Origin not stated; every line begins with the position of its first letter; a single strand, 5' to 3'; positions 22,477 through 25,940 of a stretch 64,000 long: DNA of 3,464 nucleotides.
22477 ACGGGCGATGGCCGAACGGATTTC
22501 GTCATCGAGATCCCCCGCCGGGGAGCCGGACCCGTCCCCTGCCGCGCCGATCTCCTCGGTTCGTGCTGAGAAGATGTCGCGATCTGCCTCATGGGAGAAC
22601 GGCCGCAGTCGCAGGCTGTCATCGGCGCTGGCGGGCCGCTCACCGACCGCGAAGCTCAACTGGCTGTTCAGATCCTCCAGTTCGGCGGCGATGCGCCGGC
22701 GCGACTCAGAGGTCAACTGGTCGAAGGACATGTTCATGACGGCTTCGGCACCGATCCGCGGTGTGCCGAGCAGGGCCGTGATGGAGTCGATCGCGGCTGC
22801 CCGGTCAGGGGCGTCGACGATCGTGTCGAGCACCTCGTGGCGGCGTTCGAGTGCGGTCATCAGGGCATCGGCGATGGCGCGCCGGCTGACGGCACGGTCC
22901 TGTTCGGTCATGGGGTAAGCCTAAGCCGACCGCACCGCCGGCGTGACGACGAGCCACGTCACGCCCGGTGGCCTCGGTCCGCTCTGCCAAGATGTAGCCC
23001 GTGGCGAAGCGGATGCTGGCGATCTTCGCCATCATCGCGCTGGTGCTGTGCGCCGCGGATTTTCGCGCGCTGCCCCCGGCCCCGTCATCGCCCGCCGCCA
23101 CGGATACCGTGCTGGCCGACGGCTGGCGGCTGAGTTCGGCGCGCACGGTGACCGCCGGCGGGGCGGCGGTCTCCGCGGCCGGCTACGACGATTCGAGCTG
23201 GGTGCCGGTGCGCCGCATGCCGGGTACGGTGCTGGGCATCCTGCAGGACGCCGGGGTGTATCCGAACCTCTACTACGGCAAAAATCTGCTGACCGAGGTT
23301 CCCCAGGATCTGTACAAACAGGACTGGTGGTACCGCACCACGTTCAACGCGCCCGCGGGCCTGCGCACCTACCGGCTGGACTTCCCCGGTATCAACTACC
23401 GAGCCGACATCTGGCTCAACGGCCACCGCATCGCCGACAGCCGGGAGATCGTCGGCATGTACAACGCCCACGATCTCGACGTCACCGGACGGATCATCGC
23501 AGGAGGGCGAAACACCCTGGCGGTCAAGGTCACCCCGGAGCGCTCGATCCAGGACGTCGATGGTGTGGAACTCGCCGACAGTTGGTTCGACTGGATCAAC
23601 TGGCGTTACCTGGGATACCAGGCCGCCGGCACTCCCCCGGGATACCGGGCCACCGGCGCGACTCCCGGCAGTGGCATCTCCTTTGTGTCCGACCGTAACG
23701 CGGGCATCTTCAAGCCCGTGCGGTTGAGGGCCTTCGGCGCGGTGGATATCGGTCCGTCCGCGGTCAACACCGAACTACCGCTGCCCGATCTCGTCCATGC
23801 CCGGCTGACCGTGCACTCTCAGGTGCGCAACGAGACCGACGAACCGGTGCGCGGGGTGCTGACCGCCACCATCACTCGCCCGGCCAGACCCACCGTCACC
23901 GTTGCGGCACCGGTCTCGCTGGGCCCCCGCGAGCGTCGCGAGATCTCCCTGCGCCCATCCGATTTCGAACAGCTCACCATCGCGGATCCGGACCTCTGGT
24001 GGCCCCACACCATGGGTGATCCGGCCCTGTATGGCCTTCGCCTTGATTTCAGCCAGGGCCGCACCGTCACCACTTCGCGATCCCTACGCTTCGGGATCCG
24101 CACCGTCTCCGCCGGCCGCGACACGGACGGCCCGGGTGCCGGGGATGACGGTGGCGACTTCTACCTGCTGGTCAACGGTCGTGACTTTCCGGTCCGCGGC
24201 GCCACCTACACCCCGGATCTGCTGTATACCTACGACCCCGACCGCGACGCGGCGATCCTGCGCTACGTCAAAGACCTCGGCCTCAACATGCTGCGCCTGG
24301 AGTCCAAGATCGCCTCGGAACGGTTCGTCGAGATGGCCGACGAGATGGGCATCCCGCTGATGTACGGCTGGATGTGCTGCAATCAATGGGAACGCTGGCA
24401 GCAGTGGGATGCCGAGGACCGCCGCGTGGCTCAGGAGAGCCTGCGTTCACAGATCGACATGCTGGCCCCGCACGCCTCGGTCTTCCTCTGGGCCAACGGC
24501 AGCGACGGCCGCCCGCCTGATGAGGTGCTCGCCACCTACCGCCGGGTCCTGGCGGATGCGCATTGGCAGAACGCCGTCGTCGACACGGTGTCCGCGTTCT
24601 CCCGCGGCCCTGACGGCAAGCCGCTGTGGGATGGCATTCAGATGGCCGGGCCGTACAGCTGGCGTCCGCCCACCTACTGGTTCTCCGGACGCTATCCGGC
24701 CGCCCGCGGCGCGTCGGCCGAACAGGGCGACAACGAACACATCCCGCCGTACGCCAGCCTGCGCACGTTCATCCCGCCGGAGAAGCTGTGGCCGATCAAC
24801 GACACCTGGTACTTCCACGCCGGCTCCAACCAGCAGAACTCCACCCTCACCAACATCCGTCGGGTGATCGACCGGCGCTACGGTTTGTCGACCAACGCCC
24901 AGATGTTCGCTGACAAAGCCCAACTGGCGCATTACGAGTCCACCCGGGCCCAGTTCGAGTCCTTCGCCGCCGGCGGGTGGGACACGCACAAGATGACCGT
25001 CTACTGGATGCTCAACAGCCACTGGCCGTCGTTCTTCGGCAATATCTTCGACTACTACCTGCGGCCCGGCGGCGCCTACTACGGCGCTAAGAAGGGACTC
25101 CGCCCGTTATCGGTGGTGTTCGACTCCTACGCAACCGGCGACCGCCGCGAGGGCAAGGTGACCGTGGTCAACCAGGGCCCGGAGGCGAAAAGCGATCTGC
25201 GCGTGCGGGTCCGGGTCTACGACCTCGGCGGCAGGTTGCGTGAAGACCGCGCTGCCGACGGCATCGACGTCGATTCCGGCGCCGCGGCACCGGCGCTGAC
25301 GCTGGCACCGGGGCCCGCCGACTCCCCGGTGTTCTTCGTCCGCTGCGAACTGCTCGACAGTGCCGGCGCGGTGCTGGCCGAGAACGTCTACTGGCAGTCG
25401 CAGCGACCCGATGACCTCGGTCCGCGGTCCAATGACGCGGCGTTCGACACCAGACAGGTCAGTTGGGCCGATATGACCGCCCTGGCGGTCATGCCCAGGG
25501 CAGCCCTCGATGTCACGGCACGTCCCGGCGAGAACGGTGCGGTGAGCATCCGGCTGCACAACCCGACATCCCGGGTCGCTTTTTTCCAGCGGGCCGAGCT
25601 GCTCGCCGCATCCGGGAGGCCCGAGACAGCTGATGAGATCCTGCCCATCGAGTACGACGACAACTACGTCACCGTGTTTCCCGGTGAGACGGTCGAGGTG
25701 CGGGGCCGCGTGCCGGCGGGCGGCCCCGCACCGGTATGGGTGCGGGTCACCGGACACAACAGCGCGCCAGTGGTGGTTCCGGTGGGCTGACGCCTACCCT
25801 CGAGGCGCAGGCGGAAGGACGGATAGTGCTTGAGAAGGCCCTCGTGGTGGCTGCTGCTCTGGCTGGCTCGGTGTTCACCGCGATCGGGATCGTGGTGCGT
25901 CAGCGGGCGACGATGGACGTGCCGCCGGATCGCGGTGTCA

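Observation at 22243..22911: GNAT protein carrying a stand-alone GyrA C-gate domain, coupled to cinA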

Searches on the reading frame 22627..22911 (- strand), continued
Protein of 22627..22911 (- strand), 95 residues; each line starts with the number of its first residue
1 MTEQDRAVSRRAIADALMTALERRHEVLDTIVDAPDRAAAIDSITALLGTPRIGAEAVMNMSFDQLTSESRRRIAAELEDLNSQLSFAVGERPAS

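Call 78: find_encoding_contigs(protein=P0282, flank=5000, max_places=1)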
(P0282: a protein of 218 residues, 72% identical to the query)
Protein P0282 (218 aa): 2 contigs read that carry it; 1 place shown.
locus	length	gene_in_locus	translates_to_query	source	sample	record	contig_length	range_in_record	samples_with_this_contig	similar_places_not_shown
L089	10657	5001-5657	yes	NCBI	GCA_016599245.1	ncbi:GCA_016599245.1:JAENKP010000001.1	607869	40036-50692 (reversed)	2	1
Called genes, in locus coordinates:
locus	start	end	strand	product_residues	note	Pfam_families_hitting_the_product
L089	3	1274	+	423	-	PF00275:EPSP_synthase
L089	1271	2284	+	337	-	PF03193:RsgA_GTPase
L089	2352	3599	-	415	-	PF00067:p450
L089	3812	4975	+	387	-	PF00108:Thiolase_N, PF02803:Thiolase_C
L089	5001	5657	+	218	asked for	PF13302:Acetyltransf_3 (faint)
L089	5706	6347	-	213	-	PF01596:Methyltransf_3, PF13578:Methyltransf_24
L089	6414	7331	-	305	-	PF00106:adh_short, PF08659:KR, PF13561:adh_short_C2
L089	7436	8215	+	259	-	PF00378:ECH_1, PF16113:ECH_2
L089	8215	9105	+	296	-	PF01144:CoA_trans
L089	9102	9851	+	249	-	-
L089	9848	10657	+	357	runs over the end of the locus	PF00478:IMPDH, PF03060:NMO, PF01070:FMN_dh (weak)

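Call 82: find_encoding_contigs(protein=P0291, flank=5000, max_places=1)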
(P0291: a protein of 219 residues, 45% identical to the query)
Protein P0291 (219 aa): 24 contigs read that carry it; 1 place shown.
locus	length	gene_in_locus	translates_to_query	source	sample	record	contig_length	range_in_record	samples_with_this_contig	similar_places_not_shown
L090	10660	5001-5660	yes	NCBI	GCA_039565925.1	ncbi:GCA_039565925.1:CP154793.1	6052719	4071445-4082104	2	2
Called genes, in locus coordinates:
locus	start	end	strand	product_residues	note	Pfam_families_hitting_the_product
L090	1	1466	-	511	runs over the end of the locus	PF00890:FAD_binding_2, PF01266:DAO, PF01946:Thi4 (weak), PF03486:HI0933_like (weak), PF12831:FAD_oxidored, PF13450:NAD_binding_8 (weak)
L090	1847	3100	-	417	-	PF00067:p450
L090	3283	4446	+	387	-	PF00108:Thiolase_N, PF02803:Thiolase_C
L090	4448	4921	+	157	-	PF04075:F420H2_quin_red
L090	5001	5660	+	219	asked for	PF00583:Acetyltransf_1 (faint), PF13508:Acetyltransf_7 (weak)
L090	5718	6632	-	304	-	PF00106:adh_short, PF08659:KR, PF13561:adh_short_C2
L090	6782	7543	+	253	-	PF00378:ECH_1, PF16113:ECH_2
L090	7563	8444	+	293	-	PF01144:CoA_trans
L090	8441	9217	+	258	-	-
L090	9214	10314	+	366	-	PF00478:IMPDH (weak), PF03060:NMO, PF01070:FMN_dh (weak)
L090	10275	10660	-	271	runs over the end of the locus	PF05368:NmrA (faint), PF13460:NAD_binding_10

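Call 83: find_encoding_contigs(protein=P0288, flank=5000, max_places=1)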
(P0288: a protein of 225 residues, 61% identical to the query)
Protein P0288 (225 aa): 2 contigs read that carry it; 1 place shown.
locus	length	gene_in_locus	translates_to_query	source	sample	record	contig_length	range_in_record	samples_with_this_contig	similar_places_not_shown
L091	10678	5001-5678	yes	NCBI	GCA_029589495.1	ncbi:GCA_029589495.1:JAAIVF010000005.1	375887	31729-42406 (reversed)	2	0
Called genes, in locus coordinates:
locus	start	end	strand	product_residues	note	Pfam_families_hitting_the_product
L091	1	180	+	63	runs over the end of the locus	-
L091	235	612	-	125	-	PF02661:Fic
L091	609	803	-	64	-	-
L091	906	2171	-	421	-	PF00067:p450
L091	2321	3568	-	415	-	PF00067:p450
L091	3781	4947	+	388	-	PF00108:Thiolase_N, PF02803:Thiolase_C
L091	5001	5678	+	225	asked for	PF00583:Acetyltransf_1 (faint), PF13508:Acetyltransf_7 (weak)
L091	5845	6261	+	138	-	PF04075:F420H2_quin_red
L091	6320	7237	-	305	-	PF00106:adh_short, PF08659:KR, PF13561:adh_short_C2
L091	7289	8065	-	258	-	PF00106:adh_short, PF08659:KR, PF23441:SDR (weak), PF13561:adh_short_C2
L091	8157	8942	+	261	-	PF00378:ECH_1, PF16113:ECH_2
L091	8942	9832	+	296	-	PF01144:CoA_trans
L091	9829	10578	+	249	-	-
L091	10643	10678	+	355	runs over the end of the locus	PF00478:IMPDH (weak), PF03060:NMO, PF01070:FMN_dh (weak), PF03060:NMO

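Call 84: find_encoding_contigs(protein=P0277, flank=5000, max_places=1)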
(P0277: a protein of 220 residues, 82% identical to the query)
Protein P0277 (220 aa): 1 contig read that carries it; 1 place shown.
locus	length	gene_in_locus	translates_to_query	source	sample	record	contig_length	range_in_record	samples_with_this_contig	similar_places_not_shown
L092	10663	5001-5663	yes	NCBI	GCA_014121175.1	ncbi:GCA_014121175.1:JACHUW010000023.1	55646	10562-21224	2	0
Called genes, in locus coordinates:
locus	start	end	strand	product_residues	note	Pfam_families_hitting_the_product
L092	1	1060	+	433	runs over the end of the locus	PF00275:EPSP_synthase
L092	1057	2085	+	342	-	PF03193:RsgA_GTPase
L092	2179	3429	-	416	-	PF00067:p450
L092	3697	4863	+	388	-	PF00108:Thiolase_N, PF02803:Thiolase_C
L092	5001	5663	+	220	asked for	PF00521:DNA_topoisoIV (weak)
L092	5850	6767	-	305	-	PF00106:adh_short, PF08659:KR, PF13561:adh_short_C2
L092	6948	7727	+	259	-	PF00378:ECH_1, PF16113:ECH_2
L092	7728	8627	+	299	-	PF01144:CoA_trans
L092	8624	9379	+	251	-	-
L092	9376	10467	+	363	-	PF00478:IMPDH, PF03060:NMO, PF01070:FMN_dh (weak), PF03060:NMO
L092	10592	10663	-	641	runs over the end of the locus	PF08386:Abhydrolase_4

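Call 88: search_protein_families(library=ncbifam, proteins=[L090:3283-4446:+, L090:1847-3100:-, L090:4448-4921:+, L090:5718-6632:-, L090:6782-7543:+, L090:7563-8444:+, L090:8441-9217:+, L090:9214-10314:+], max_evalue=1e-10)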
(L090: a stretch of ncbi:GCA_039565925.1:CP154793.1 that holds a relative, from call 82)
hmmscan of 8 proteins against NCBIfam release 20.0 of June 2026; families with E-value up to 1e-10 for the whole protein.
L090:3283-4446:+ (387 aa): 33 families (the best 25 are shown)
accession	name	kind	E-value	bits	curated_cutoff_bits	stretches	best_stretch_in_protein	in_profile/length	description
NF005889.0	PRK07850.1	equivalog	1.3e-219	729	515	1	1-387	1-387/387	steroid 3-ketoacyl-CoA thiolase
TIGR01930.1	AcCoA-C-Actrans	subfamily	9.5e-117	390.2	240.55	1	6-385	1-385/385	acetyl-CoA C-acyltransferase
NF005865.0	PRK07801.1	equivalog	4e-111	371.9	591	1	5-387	5-382/382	acetyl-CoA C-acetyltransferase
NF005077.0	PRK06504.1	subfamily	2.4e-106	356.2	590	1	1-387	1-390/390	acetyl-CoA C-acetyltransferase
NF006090.0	PRK08242.1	equivalog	2e-95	320.3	514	2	235-387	250-402/402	acetyl-CoA C-acetyltransferase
NF006510.0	PRK08947.1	equivalog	2.8e-86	289.9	519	1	4-387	4-387/387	acetyl-CoA C-acyltransferase FadA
NF004853.0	PRK06205.1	subfamily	3.7e-85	286.4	551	1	4-386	4-402/404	acetyl-CoA C-acetyltransferase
NF004682.0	PRK06025.1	subfamily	4.3e-85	286.3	568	2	235-387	265-417/417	acetyl-CoA C-acetyltransferase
NF005805.0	PRK07661.1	equivalog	4.3e-83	279.4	633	1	3-385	3-389/391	acetyl-CoA C-acetyltransferase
NF006552.0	PRK09051.1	subfamily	7e-83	279.1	565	1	5-387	7-395/395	beta-ketothiolase BktB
NF005494.0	PRK07108.1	equivalog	3.4e-82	276.5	615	1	1-385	1-390/392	acetyl-CoA C-acyltransferase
NF006551.0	PRK09050.1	subfamily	3.5e-81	273.3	605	2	149-387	165-401/401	3-oxoadipyl-CoA thiolase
TIGR02430.1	pcaF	equivalog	7.2e-81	272.3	597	1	6-387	5-400/400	3-oxoadipyl-CoA thiolase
NF006086.0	PRK08235.1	equivalog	1.2e-80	271.6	526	1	2-384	2-390/393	acetyl-CoA C-acetyltransferase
TIGR02445.1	fadA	equivalog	1.4e-80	271.1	591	1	5-386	3-384/385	acetyl-CoA C-acyltransferase FadA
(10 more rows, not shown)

L090:1847-3100:- (417 aa): 6 families
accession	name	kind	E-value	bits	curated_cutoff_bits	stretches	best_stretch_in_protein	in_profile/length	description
NF041177.1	Cyp119_Thmprot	equivalog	4.1e-51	173.9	680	1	27-407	5-366/368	cytochrome P450 Cyp119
NF041802.1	P450_SolI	exception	1.5e-44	152.2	850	1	16-405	25-420/424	solanimycin biosynthesis cytochrome P450 SolI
NF045816.1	PentlenlactSyn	equivalog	1.9e-38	132.2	700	1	51-385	36-371/396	pentalenolactone synthase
TIGR04515.1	P450_rel_GT_act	subfamily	2.8e-38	132.3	343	1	52-405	52-385/386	P450-derived glycosyltransferase activator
TIGR04458.1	CYP450_TxtE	equivalog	1.8e-36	125.7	500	1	23-390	13-385/403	4-nitrotryptophan synthase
TIGR04538.1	P450_cycloAA_1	subfamily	2.2e-36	125.6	500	1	21-384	9-370/395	cytochrome P450, cyclodipeptide synthase-associated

L090:4448-4921:+ (157 aa): 1 family
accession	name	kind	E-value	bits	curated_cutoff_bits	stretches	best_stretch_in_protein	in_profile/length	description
TIGR00026.1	hi_GC_TIGR00026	subfamily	9.5e-37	126.1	46.35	1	50-157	6-111/111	nitroreductase family deazaflavin-dependent oxidoreductase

L090:5718-6632:- (304 aa): 178 families (the best 25 are shown)
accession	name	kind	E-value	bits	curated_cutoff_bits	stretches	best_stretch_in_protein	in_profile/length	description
NF005861.0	PRK07791.1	subfamily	4.5e-156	518.8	373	1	3-304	2-300/300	SDR family oxidoreductase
NF005862.0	PRK07792.1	equivalog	1.3e-90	303.7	414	1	5-295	11-291/307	3-oxoacyl-ACP reductase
NF004198.0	PRK05653.1-3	equivalog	6.8e-59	199.3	296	1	4-261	4-247/248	3-oxoacyl-ACP reductase FabG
TIGR01830.1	3oxo_ACP_reduc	equivalog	4.7e-51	173.8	297.75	1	10-259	1-237/239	3-oxoacyl-[acyl-carrier-protein] reductase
TIGR03971.1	SDR_subfam_1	subfamily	1.6e-48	165.4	300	1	5-261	1-269/271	mycofactocin-coupled SDR family oxidoreductase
NF005559.1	PRK07231.1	subfamily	2.4e-45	155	215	1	5-261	2-248/249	glucose 1-dehydrogenase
NF004818.0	PRK06172.1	equivalog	1e-43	149.5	336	1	1-262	1-252/253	SDR family oxidoreductase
NF009466.0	PRK12826.1-2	subfamily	1.7e-43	148.9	222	1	8-261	4-245/248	3-oxoacyl-ACP reductase FabG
NF004197.0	PRK05653.1-1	equivalog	2.8e-43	148.3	332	1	1-260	1-246/249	3-oxoacyl-ACP reductase FabG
NF006110.0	PRK08261.1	equivalog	1.5e-41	142.7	410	1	6-258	213-448/454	3-oxoacyl-ACP reductase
TIGR01829.1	AcAcCoA_reduct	subfamily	2.2e-41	142.1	302.1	1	8-260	1-240/242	acetoacetyl-CoA reductase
NF004791.0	PRK06138.1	equivalog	2.8e-40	138.2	312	1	5-260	3-249/252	SDR family oxidoreductase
NF006493.1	PRK08936.1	subfamily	1.2e-39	136.2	420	1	5-260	5-250/261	glucose-1-dehydrogenase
NF009093.0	PRK12429.1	subfamily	1.3e-39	136.1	258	1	5-259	3-255/259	3-hydroxybutyrate dehydrogenase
NF009546.0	PRK12935.1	equivalog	1.7e-39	135.9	418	1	5-219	4-205/247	acetoacetyl-CoA reductase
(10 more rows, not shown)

L090:6782-7543:+ (253 aa): 62 families (the best 25 are shown)
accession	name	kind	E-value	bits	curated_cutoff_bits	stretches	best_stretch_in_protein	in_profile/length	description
NF005925.0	PRK07938.1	equivalog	4.6e-134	445.5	260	1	1-250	1-250/252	enoyl-CoA hydratase family protein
NF005073.0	PRK06495.1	subfamily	4.5e-55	186.7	296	1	11-247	13-250/257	enoyl-CoA hydratase/isomerase family protein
NF051848.1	EnCoAHydtEchA19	equivalog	1.3e-33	116.6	400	1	12-227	10-231/258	enoyl-CoA hydratase EchA19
NF006008.0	PRK08139.1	equivalog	3.2e-32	112.1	313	1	7-224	16-236/266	enoyl-CoA hydratase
NF007239.0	PRK09674.1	equivalog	8.3e-32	110.6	371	1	11-239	13-240/257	2,3-dehydroadipyl-CoA hydratase PaaF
NF004794.0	PRK06142.1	equivalog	4.1e-31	108.6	308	1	12-222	16-241/273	crotonase/enoyl-CoA hydratase family protein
NF004840.0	PRK06190.1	equivalog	2.5e-30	105.9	253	1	9-238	11-243/260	enoyl-CoA hydratase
NF006140.0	PRK08290.1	subfamily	5.4e-30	104.6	280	1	90-210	118-239/292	enoyl-CoA hydratase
NF002936.2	PRK03580.1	equivalog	1.7e-29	103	500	1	9-223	10-226/261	crotonobetainyl-CoA hydratase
NF004475.0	PRK05809.1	subfamily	5e-29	101.6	394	1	11-224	13-230/260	short-chain-enoyl-CoA hydratase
NF005803.0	PRK07658.1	equivalog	1e-28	100.5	313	1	10-220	10-223/257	enoyl-CoA hydratase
NF004795.0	PRK06143.1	subfamily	1.2e-28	100.3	283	1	6-209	13-219/260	enoyl-CoA hydratase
NF004781.0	PRK06127.1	subfamily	1.9e-28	99.9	291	1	8-211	17-226/269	enoyl-CoA hydratase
NF004517.0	PRK05862.1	equivalog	1.1e-27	97.1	396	1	12-226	14-229/257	enoyl-CoA hydratase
NF006007.0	PRK08138.1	subfamily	3e-27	95.6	355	1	7-212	13-219/261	enoyl-CoA hydratase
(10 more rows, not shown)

L090:7563-8444:+ (293 aa): 2 families
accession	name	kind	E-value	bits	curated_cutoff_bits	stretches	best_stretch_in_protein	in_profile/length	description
TIGR02429.1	pcaI_scoA_fam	subfamily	1.1e-15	57.5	128.5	1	6-231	7-217/222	3-oxoacid CoA-transferase subunit A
NF007394.0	PRK09920.1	equivalog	1.9e-13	50.5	315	0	1-68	1-72/219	acetate CoA-transferase subunit alpha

L090:8441-9217:+ (258 aa): 0 families

L090:9214-10314:+ (366 aa): 1 family
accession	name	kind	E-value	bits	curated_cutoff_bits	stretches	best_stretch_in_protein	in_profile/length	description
TIGR03151.1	enACPred_II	equivalog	3.6e-72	243.2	453.1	1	7-247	2-242/307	enoyl-[acyl-carrier-protein] reductase FabK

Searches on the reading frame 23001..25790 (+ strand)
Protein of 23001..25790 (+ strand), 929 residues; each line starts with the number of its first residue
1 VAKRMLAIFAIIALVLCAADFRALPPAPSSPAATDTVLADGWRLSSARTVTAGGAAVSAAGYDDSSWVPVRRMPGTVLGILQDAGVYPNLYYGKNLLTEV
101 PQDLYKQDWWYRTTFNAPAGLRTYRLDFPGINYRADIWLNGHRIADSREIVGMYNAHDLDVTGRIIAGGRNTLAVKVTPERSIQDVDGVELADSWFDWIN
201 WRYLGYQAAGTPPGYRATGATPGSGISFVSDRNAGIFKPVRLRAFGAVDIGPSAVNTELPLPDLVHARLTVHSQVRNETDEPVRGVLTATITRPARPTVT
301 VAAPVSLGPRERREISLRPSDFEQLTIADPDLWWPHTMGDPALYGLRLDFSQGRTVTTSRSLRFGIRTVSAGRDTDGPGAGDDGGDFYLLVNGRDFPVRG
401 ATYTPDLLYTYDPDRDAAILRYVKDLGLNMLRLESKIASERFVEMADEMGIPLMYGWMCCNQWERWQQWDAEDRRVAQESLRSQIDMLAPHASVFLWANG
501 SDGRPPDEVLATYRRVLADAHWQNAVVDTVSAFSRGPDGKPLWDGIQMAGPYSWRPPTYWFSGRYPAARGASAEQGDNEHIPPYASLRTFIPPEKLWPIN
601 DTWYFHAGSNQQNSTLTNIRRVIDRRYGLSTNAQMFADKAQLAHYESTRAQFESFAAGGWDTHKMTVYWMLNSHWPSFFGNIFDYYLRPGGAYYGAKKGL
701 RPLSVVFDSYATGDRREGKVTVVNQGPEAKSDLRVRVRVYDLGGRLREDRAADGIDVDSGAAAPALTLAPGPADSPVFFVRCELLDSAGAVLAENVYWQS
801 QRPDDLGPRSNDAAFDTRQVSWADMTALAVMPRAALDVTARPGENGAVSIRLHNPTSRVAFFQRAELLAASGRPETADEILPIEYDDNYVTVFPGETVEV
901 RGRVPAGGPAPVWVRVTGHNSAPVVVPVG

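Call 72: search_protein_families(library=pfam, proteins=[window:23001-25790:+], max_evalue=0.00001)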
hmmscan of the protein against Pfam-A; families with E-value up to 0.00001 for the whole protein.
window:23001-25790:+ (929 aa): 4 families
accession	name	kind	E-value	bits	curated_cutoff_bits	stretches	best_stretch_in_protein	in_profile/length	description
PF18368.7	Ig_GlcNase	-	3.7e-21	75.7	26.3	1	815-920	2-104/105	Exo-beta-D-glucosaminidase Ig-fold domain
PF22666.2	Glyco_hydro_2_N2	-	5.6e-21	75.8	27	1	63-180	7-120/167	Glycosyl hydrolase 2 galactose-binding domain-like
PF00703.27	Glyco_hydro_2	-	1.1e-11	45.9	23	1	266-367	17-109/109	Glycosyl hydrolases family 2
PF02837.24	Glyco_hydro_2_N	-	9.4e-06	26.1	28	0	82-187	41-146/169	Glycosyl hydrolases family 2, sugar binding domain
